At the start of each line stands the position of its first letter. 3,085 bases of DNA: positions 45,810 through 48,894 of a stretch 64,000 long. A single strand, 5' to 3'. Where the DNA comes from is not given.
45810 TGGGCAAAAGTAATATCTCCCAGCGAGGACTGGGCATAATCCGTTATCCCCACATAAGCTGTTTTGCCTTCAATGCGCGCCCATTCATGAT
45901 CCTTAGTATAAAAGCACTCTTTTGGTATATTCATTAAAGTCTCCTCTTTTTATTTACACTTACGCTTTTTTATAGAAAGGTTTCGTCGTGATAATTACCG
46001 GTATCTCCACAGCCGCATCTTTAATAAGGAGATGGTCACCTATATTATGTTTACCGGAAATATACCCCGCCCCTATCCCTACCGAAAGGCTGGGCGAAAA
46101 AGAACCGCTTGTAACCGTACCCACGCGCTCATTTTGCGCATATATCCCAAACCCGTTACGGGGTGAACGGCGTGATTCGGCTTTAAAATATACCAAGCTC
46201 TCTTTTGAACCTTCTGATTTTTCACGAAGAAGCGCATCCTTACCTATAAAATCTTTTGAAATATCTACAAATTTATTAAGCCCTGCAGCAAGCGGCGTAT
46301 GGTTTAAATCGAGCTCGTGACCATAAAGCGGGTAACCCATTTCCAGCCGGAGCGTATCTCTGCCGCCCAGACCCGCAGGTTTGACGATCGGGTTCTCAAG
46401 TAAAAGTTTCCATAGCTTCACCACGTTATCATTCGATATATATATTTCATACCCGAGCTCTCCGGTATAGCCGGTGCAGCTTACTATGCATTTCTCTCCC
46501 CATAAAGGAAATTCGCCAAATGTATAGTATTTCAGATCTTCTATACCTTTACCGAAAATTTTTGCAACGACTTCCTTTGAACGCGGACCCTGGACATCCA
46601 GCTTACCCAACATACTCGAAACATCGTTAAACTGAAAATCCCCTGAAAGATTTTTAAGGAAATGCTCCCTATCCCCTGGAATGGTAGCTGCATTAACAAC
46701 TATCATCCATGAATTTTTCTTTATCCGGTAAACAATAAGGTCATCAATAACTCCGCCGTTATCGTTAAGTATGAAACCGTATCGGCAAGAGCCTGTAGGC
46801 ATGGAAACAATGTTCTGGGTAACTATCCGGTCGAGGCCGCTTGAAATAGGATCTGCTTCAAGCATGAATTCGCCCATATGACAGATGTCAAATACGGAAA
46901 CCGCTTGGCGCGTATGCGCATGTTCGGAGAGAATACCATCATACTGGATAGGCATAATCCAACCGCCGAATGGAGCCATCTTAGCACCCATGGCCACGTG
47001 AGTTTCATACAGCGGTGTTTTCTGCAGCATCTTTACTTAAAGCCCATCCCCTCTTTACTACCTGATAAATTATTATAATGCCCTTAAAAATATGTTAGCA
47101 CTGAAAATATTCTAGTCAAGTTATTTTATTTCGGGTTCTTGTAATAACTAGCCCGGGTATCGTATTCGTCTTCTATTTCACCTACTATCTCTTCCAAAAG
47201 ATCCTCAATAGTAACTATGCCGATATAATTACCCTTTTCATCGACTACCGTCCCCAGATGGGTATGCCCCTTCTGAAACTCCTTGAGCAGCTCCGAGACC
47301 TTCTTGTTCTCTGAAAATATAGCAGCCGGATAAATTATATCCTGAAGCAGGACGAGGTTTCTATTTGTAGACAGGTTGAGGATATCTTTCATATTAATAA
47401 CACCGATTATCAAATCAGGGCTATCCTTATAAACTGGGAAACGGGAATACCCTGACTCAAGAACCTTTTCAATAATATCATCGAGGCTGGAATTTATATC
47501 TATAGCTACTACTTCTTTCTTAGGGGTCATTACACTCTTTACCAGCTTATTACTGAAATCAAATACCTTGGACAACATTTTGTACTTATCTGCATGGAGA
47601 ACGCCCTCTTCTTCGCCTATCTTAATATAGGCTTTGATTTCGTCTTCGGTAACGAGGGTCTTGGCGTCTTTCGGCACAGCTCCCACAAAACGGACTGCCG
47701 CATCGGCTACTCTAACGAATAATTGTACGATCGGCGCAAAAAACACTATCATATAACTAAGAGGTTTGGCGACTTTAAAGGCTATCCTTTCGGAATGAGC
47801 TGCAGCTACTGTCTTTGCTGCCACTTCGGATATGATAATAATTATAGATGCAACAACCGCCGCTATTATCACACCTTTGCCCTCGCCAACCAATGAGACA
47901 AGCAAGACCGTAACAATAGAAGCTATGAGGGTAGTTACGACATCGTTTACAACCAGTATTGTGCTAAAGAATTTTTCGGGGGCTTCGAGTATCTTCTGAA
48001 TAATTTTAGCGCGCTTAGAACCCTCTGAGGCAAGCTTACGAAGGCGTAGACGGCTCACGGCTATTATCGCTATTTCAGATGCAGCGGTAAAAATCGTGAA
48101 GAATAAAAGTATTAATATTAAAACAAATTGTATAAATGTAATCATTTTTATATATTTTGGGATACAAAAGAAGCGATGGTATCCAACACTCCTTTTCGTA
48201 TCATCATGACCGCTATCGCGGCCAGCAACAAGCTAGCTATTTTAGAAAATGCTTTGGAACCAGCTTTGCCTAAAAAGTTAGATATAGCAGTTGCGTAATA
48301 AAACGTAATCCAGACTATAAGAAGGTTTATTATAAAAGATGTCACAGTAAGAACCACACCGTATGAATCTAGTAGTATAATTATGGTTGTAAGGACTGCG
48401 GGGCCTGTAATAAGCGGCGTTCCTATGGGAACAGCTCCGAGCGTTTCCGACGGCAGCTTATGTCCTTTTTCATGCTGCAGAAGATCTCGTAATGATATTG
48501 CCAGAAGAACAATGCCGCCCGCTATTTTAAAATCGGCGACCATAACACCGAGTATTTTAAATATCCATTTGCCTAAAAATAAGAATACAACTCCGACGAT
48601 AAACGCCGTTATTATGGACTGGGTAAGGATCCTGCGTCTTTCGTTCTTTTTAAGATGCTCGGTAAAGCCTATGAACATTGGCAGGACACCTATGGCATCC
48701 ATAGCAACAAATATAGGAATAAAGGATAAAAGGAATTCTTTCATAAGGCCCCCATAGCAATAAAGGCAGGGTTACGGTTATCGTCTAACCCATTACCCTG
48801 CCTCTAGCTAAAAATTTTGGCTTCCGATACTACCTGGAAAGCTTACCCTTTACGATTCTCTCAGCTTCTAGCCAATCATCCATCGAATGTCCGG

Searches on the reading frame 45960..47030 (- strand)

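Call 77: search_protein_families(library=pfam, proteins=[window:45960-47030:-], max_evalue=0.000001)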
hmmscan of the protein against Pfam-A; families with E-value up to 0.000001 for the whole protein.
window:45960-47030:- (356 aa): 2 families
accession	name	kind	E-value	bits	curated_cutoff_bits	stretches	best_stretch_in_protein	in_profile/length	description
PF01571.26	GCV_T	-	1.3e-78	264.2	25.6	1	7-252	1-253/255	Aminomethyltransferase folate-binding domain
PF08669.17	GCV_T_C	-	1.1e-12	48.1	25.9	1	279-354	3-80/80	Glycine cleavage T-protein C-terminal barrel domain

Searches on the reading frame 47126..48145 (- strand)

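Call 77: search_protein_families(library=pfam, proteins=[window:47126-48145:-], max_evalue=0.000001)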
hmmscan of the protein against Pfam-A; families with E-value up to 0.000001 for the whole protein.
window:47126-48145:- (339 aa): 2 families
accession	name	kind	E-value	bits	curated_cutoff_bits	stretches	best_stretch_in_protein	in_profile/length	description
PF01595.25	CNNM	-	3.8e-41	141.2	28.4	1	9-186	2-180/181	Cyclin M transmembrane N-terminal domain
PF00571.33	CBS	-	4.3e-20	72.2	24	2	202-258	1-54/57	CBS domain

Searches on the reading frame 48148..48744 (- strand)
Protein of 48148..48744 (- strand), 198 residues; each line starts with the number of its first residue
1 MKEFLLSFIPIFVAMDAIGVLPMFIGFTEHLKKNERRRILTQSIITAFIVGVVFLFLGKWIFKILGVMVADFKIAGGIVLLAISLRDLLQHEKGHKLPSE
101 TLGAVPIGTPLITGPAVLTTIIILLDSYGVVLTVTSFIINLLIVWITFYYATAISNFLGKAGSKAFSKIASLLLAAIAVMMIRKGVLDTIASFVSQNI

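Call 77: search_protein_families(library=pfam, proteins=[window:48148-48744:-], max_evalue=0.000001)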
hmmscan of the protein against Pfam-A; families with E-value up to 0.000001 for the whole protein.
window:48148-48744:- (198 aa): 1 family
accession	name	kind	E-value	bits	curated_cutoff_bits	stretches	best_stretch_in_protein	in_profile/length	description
PF01914.23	MarC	-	1.8e-37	129.2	23.9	1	2-188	2-201/203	MarC family integral membrane protein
